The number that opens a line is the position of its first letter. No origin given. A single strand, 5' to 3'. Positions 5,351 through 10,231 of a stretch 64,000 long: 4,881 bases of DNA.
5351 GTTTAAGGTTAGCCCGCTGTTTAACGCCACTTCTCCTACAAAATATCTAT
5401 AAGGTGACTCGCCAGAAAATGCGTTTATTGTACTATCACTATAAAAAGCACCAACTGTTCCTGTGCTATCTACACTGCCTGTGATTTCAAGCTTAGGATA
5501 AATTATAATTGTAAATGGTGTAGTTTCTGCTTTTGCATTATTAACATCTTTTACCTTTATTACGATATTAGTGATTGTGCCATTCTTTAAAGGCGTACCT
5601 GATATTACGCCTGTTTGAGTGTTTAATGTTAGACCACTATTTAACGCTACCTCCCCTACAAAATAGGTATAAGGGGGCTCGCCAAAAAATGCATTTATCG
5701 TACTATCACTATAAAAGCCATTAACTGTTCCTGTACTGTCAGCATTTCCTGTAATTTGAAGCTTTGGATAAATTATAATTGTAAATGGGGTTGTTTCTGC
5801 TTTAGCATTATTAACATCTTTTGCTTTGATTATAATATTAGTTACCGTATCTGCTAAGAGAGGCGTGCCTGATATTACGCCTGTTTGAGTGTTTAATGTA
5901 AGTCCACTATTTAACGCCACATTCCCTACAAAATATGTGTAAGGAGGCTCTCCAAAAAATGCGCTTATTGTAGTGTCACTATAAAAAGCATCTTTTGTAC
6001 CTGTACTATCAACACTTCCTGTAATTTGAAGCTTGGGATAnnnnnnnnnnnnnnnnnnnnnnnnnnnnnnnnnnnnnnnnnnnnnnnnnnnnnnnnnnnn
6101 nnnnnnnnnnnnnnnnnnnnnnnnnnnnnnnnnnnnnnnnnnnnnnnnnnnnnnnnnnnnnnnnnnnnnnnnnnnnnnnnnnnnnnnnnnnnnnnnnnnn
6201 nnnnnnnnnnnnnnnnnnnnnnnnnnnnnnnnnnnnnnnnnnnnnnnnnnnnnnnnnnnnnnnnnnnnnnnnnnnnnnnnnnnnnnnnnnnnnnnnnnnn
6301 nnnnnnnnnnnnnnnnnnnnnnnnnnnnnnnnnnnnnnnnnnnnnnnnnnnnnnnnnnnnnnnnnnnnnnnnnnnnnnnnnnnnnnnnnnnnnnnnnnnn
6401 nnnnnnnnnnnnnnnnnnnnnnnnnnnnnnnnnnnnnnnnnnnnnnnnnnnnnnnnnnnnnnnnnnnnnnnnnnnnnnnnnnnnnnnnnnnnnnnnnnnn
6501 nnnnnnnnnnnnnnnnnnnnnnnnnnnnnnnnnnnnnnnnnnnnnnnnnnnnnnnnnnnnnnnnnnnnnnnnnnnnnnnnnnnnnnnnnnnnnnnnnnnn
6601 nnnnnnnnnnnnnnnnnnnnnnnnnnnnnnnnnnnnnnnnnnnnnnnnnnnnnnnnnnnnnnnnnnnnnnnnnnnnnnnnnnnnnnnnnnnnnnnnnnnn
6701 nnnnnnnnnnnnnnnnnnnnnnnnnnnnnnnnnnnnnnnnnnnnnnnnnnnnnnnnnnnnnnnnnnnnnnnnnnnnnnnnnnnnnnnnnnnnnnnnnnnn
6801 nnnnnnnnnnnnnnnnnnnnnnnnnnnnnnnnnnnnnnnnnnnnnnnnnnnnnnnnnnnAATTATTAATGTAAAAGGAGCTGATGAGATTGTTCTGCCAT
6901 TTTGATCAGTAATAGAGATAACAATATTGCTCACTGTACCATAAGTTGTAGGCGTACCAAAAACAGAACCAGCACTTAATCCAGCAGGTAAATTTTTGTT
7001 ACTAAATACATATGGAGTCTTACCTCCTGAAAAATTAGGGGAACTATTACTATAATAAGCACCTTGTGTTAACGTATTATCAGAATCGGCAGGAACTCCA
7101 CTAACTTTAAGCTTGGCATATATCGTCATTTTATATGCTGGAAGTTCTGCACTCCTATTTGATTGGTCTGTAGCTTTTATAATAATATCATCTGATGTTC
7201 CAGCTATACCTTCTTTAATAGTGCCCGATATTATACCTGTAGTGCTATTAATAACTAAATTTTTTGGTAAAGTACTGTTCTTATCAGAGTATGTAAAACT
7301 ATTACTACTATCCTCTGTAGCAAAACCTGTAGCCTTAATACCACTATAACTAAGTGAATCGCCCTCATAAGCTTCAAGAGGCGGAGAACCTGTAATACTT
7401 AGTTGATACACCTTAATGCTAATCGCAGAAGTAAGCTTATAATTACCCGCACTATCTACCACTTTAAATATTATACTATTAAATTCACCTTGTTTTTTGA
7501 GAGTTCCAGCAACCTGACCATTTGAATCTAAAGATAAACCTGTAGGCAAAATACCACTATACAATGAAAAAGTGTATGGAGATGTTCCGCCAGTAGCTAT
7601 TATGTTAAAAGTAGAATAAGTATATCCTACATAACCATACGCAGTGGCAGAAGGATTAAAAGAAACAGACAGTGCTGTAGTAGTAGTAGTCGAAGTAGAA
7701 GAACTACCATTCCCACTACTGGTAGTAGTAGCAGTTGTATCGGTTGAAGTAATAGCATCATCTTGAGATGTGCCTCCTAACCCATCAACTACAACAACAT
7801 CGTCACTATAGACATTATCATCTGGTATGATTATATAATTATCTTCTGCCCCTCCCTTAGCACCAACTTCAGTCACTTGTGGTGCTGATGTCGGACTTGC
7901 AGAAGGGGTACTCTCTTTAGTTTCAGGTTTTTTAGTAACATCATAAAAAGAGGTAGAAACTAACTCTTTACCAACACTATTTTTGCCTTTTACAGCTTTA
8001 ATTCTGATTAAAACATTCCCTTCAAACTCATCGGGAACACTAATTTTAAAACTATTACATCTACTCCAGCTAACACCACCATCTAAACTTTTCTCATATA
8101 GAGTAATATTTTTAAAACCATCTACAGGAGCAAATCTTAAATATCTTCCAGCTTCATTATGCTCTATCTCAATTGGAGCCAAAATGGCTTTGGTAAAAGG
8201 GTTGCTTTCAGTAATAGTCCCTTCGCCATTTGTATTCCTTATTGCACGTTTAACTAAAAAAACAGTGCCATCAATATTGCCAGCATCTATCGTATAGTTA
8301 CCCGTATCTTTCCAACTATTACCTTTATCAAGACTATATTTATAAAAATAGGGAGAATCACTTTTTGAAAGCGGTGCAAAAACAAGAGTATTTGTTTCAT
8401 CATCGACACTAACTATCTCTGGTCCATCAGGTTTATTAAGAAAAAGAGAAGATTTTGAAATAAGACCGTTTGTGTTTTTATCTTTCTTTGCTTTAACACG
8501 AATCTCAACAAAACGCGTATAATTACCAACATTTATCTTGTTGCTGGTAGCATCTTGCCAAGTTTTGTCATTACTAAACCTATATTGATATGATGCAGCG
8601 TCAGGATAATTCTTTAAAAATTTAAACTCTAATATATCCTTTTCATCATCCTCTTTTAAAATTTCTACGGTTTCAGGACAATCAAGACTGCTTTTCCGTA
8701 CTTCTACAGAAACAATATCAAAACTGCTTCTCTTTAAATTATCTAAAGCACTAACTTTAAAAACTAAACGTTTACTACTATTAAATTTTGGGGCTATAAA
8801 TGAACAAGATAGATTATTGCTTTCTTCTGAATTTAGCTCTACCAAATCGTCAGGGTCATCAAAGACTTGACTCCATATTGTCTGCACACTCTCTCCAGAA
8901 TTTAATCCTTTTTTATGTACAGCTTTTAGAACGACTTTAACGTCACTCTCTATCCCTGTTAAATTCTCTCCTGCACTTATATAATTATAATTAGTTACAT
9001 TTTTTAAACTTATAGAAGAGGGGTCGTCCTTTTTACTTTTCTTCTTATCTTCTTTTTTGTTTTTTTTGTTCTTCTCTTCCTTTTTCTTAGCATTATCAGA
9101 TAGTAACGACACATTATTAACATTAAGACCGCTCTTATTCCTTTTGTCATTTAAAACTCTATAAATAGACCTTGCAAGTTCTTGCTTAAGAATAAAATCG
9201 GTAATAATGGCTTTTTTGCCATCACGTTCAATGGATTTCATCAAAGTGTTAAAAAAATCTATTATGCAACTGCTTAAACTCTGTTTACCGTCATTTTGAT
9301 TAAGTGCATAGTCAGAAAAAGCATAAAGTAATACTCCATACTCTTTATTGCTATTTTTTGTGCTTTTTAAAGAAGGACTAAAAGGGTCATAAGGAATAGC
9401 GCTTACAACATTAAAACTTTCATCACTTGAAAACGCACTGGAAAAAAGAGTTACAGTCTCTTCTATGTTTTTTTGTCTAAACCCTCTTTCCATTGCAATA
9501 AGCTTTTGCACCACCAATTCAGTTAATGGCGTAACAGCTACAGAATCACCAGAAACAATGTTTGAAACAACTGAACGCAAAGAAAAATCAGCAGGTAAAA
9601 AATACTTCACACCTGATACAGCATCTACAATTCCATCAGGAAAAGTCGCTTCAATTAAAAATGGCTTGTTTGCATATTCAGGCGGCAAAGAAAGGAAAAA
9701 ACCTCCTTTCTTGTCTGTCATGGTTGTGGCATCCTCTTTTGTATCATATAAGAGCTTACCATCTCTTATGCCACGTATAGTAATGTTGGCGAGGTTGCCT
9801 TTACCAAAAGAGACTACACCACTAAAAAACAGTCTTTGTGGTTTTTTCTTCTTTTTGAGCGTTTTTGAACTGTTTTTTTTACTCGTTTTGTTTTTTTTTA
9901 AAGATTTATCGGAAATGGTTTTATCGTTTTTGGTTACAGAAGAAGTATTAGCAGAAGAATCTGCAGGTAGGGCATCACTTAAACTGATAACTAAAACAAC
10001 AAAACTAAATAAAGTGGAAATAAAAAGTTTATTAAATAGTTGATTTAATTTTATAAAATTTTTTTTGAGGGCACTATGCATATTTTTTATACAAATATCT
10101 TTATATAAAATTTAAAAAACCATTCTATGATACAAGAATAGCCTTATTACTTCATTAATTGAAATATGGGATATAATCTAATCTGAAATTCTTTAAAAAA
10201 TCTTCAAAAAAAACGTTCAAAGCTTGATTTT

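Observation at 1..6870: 23 consecutive repeat units hold an exact 270-bp register, and substitutions cluster at a few codons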

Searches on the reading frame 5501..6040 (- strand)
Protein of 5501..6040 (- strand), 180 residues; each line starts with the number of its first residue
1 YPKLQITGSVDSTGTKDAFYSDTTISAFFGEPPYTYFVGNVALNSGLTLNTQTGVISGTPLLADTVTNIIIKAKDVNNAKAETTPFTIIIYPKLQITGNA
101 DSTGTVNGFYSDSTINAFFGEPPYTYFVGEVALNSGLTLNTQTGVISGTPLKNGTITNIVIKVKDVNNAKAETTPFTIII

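Call 10: search_protein_families(library=pfam, proteins=[window:5501-6040:-], max_evalue=0.01)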
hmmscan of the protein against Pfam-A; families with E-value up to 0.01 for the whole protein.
window:5501-6040:- (180 aa): 1 family
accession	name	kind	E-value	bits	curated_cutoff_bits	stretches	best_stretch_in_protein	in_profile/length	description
PF05345.18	He_PIG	-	3.2e-14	53.6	24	2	30-89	35-94/96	Putative Ig domain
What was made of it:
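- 101..6040 (-): 22 complete units of exactly 270 bp (90 residues), labelled u03-u24. Each encodes one He_PIG Ig-like domain. Pfam PF05345 scores 53.6 bits (call 10).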

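Call 11: search_protein_families(library=ncbifam, proteins=[window:5501-6040:-], max_evalue=0.01)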
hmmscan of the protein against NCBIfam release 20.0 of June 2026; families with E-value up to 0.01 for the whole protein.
window:5501-6040:- (180 aa): 0 families

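Call 23: find_homologous_proteins(query=window:5501-6040:-)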
Query window:5501-6040:- (180 aa): 2 proteins with E <= 0.001 among 39 candidates.
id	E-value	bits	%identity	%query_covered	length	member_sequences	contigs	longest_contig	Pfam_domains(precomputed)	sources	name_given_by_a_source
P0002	3.1e-13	68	35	88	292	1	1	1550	PF26182.1,PF22352.3,PF00801.27,PF24908.1,PF05345.19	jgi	jgi:hypothetical protein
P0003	2.4e-12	65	40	71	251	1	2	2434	PF24908.1,PF05345.19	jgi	jgi:hypothetical protein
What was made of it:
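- Closest known: He_PIG / 'putative Ig domain'. Different: The unit subfamily is isolated: a word-indexed search found only two hits, at 35-40% identity (call 23).
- Tried and rejected: The word-indexed protein search with two units gave only two weak hits (call 23).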

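Call 29: predict_structure(alignment_id=A1)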
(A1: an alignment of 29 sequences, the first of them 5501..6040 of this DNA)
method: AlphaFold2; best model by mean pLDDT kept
length: 180 residues; sequences in the alignment: 29
mean_pLDDT: 94.3   pTM: 0.81
mean pLDDT of the five models: 94.3, 94.1, 93.1, 92.9, 92.4
residues with pLDDT >= 90: 167; 70-90: 12; 50-70: 1; < 50: 0
segments of 3 or more residues with pLDDT < 50: none
pLDDT, mean of each block of 10 residues (from residue 1): 85 95 93 95 95 96 95 96 96 93 91 95 96 95 96 94 97 95
secondary structure, 60 per line:
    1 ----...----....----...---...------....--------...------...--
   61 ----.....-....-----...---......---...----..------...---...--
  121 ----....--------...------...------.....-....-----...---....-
elements in order: E5-7 E12-15 E20-22 E26-28 E35-38 E47-49 E56-58 E65-69 E71-74 E80-82 E86-91 E95-97 E110-112 E116-118 E125-128 E137-139 E146-148 E155-159 E161-164 E170-172 E176-179
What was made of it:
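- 101..6040 (-): The AlphaFold2 model has pLDDT 94.3 (call 29).
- On He_PIG (PF05345) Ig-like domain: The AlphaFold2 model has pLDDT 94.3 and is all-beta (call 29).
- A two-unit AlphaFold2 model has pLDDT 94.3 and is all-beta (call 29).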

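Call 32: fold_search(model_id=the predicted structure, library=pdb)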
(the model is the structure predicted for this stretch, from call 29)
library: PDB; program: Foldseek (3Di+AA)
matches with E <= 10: 1997; with E <= 0.001: 245
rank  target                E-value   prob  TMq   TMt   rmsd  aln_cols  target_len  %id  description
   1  4m00_A                1.1e-09  1.00  0.45  0.18   9.4       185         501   24  Crystal structure of the ligand binding region of staphylococcal adhesion SraP (released 2014-06-18)
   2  8d40_A                1.1e-08  1.00  0.40  0.21   8.6       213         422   14  Crystal structure of human CELSR1 EC1-4 (released 2023-08-30)
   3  4m03                  1.4e-08  1.00  0.43  0.47   8.9       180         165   24  C-terminal fragment(residues 576-751) of binding region of SraP (released 2014-06-18)
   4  5vt8_D                4.1e-07  1.00  0.36  0.33   8.3       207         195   11  Crystal Structure of Mouse Cadherin-23 EC24-25 (released 2018-05-23)
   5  6bxz_A                5.9e-07  1.00  0.35  0.26   8.1       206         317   14  Crystal Structure of Pig Protocadherin-15 EC10-MAD12 (released 2018-11-28)
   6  7r5k_10               7.6e-07  1.00  0.57  0.08   5.6       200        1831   14  Human nuclear pore complex (constricted) (released 2022-06-22)
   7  6tqd_F                1.2e-06  1.00  0.35  0.32   8.5       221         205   10  D00-D0 domain of Intimin (released 2021-01-13)
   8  5tfl_B                1.2e-06  1.00  0.34  0.32   8.3       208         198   13  Crystal Structure of Mouse Cadherin-23 EC7+8 (released 2017-12-27)
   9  1f97                  1.2e-06  1.00  0.34  0.31   9.1       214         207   12  SOLUBLE PART OF THE JUNCTION ADHESION MOLECULE FROM MOUSE (released 2001-01-10)
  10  6bwn                  1.5e-06  1.00  0.39  0.34  10.1       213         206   14  Crystal Structure of Mouse Protocadherin-15 EC6-7 (released 2018-12-19)
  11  1epf_B                1.5e-06  1.00  0.35  0.33   9.7       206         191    8  CRYSTAL STRUCTURE OF THE TWO N-TERMINAL IMMUNOGLOBULIN DOMAINS OF THE NEURAL CELL ADHESION MOLECULE (NCAM) (released 2000-10-09)
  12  6e6b_A                2.5e-06  1.00  0.38  0.15   8.9       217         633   12  Crystal structure of the Protocadherin GammaB4 extracellular domain (released 2019-04-10)
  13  6tqd_E                2.6e-06  1.00  0.35  0.33   8.4       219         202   11  D00-D0 domain of Intimin (released 2021-01-13)
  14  5k6z_B                2.6e-06  1.00  0.33  0.18  16.4       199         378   14  Sidekick chimera containing sidekick-2 immunoglobulin domains 1-2 and sidekick-1 immunoglobulin domains 3-4 (released 2016-09-28)
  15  2xy1                  2.9e-06  1.00  0.44  0.42   7.5       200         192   14  CRYSTAL STRUCTURE OF NCAM2 IG3-4 (released 2011-02-23)
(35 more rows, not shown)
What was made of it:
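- On He_PIG (PF05345) Ig-like domain: Top Foldseek hits are SraP cadherin-like modules and cadherins (call 32).
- Closest known: Cadherin-like modules of the Staphylococcus aureus adhesin SraP. Same: They are the best structural match (Foldseek E=1e-9, 24% identity) (call 32).
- The best Foldseek PDB hits are the SraP cadherin-like modules 4m00 and 4m03, followed by cadherins and protocadherins (call 32).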

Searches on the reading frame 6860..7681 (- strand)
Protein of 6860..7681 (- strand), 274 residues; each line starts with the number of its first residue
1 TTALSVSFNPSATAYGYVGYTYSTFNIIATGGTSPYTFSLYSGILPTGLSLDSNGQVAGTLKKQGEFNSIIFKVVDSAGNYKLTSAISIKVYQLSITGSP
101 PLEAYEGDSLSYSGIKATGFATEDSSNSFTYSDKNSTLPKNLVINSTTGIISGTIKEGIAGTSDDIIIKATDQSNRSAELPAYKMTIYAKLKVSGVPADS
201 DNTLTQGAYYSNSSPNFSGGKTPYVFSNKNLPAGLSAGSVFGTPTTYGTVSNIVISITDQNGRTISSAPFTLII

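Call 64: search_protein_families(library=pfam, proteins=[window:6860-7681:-], max_evalue=1)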
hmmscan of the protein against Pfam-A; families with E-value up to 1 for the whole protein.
window:6860-7681:- (274 aa): 2 families
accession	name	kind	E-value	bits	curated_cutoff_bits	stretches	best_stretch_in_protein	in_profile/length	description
PF05345.18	He_PIG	-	3e-20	72.9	24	3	100-186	9-94/96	Putative Ig domain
PF14544.11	DUF4443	-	0.014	15.7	27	1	129-187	38-97/100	Domain of unknown function (DUF4443)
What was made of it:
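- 6860..7675 (-): Three divergent He_PIG domains (residues 803-1074). Pfam PF05345 scores 72.9 bits over 3 stretches (call 64).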

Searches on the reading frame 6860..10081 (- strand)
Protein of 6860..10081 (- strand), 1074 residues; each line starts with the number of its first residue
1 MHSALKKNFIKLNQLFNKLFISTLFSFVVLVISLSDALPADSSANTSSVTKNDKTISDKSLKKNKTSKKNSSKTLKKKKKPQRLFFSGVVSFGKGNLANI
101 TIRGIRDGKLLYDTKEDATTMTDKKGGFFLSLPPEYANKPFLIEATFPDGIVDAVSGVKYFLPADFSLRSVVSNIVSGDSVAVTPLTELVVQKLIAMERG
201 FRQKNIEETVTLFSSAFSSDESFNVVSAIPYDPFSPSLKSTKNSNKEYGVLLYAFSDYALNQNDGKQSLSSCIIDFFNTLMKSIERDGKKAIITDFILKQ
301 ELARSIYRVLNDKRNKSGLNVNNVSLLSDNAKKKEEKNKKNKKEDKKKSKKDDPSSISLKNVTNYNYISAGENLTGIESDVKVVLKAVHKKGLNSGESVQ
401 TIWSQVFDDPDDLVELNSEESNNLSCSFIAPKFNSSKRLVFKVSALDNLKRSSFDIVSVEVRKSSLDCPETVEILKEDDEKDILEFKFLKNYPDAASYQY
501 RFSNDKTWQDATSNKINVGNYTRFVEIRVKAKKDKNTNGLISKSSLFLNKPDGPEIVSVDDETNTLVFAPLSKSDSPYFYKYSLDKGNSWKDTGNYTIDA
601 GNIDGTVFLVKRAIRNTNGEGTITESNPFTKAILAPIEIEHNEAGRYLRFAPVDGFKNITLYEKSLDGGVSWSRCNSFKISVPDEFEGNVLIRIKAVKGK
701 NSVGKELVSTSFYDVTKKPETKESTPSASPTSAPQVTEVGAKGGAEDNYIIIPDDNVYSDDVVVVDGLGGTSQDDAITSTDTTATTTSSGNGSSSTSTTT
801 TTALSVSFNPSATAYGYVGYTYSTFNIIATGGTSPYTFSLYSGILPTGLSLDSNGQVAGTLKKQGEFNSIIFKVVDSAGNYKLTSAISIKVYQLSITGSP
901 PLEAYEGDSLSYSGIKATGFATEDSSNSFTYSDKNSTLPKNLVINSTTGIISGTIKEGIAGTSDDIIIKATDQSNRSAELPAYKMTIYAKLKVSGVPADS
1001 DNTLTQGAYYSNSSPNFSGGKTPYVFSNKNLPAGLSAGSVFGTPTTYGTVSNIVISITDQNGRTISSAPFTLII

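Call 10: search_protein_families(library=pfam, proteins=[window:6860-10081:-], max_evalue=0.01)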
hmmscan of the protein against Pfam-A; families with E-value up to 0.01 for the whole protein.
window:6860-10081:- (1074 aa): 1 family
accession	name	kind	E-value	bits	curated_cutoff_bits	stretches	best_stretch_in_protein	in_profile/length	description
PF05345.18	He_PIG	-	1e-12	48.7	24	1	901-986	10-94/96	Putative Ig domain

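Call 11: search_protein_families(library=ncbifam, proteins=[window:6860-10081:-], max_evalue=0.01)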
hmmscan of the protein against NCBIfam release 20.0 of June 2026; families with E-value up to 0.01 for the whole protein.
window:6860-10081:- (1074 aa): 1 family
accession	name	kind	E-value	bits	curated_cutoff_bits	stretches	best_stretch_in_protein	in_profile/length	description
NF038112.1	myxo_dep_M36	subfamily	0.0012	16.1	1500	1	345-465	1268-1379/1604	myxosortase-dependent M36 family metallopeptidase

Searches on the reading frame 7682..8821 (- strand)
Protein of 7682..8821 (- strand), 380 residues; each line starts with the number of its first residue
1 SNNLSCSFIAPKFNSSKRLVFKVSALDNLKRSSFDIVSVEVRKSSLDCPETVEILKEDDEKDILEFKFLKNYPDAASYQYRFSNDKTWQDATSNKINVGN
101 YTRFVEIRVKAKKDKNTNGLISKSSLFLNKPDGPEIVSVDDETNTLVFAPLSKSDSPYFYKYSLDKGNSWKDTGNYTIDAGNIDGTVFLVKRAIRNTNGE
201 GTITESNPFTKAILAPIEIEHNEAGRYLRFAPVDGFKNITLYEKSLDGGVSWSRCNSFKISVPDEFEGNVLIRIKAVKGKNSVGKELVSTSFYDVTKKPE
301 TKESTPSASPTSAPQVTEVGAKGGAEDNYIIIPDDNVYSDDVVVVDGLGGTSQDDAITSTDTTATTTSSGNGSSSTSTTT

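Call 64: search_protein_families(library=pfam, proteins=[window:7682-8821:-], max_evalue=1)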
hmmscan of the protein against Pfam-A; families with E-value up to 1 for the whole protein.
window:7682-8821:- (380 aa): 1 family
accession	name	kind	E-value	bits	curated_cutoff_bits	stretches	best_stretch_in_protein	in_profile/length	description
PF03174.19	CHB_HEX_C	-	0.002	18.5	23.6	0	245-280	40-71/76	Chitobiase/beta-hexosaminidase C-terminal domain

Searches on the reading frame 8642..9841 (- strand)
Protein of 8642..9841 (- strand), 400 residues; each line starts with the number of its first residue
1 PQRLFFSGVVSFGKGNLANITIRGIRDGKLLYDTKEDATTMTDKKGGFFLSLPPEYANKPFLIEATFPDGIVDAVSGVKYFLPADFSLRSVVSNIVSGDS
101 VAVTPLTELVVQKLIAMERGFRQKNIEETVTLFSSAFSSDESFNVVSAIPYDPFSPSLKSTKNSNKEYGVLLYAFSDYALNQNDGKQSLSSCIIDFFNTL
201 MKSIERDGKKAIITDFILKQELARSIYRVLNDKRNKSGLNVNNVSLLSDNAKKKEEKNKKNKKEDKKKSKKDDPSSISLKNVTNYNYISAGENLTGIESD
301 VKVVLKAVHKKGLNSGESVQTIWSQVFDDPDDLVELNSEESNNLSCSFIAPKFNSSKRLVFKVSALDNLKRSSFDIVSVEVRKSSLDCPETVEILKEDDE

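Call 69: predict_structure(alignment_id=A3)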
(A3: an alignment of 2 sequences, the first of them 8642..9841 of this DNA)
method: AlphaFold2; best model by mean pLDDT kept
length: 400 residues; sequences in the alignment: 2
mean_pLDDT: 41.5   pTM: 0.32
mean pLDDT of the five models: 41.5, 39.8, 39.4, 38.7, 33.2
residues with pLDDT >= 90: 0; 70-90: 8; 50-70: 102; < 50: 290
segments of 3 or more residues with pLDDT < 50: 12-14, 26-35, 73-78, 80-83, 96-98, 103-194, 200-303, 309-322, 328-346, 368-375, 382-400
pLDDT, mean of each block of 10 residues (from residue 1): 57 59 54 52 65 65 66 49 52 51 42 33 33 29 24 25 30 43 43 50 39 30 28 24 21 24 27 26 32 37 49 40 48 35 48 53 51 47 42 36
secondary structure, 60 per line:
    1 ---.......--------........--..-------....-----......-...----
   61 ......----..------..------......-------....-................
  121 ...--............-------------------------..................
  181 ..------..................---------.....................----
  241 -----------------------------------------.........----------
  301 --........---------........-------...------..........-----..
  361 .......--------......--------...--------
elements in order: E4-10 E19-26 E38-41 E47-52 E61-66 E87-92 E100-103 H105-123 H126-137 H163-182 H189-206 H216-236 E282-290 E303-310 E320-327 E335-337 E344-353 E359-367 E376-381 E390-392
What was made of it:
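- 7676..9973 (-): Unique N-terminal region (to residue 802). It holds a Lys-rich linker and about four roughly 75-residue '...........' repeats. The AlphaFold2 model was unusable at pLDDT 41.5 (call 69).
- Tried and rejected: It was discarded, and no fold search was run on it (call 69).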

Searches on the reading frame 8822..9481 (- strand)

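Call 64: search_protein_families(library=pfam, proteins=[window:8822-9481:-], max_evalue=1)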
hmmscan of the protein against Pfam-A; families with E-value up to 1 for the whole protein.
window:8822-9481:- (220 aa): 1 family
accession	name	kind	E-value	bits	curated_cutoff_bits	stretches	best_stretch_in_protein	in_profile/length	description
PF16165.10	Ferlin_C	-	0.78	10.1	29.4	0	132-172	26-66/154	Ferlin C-terminus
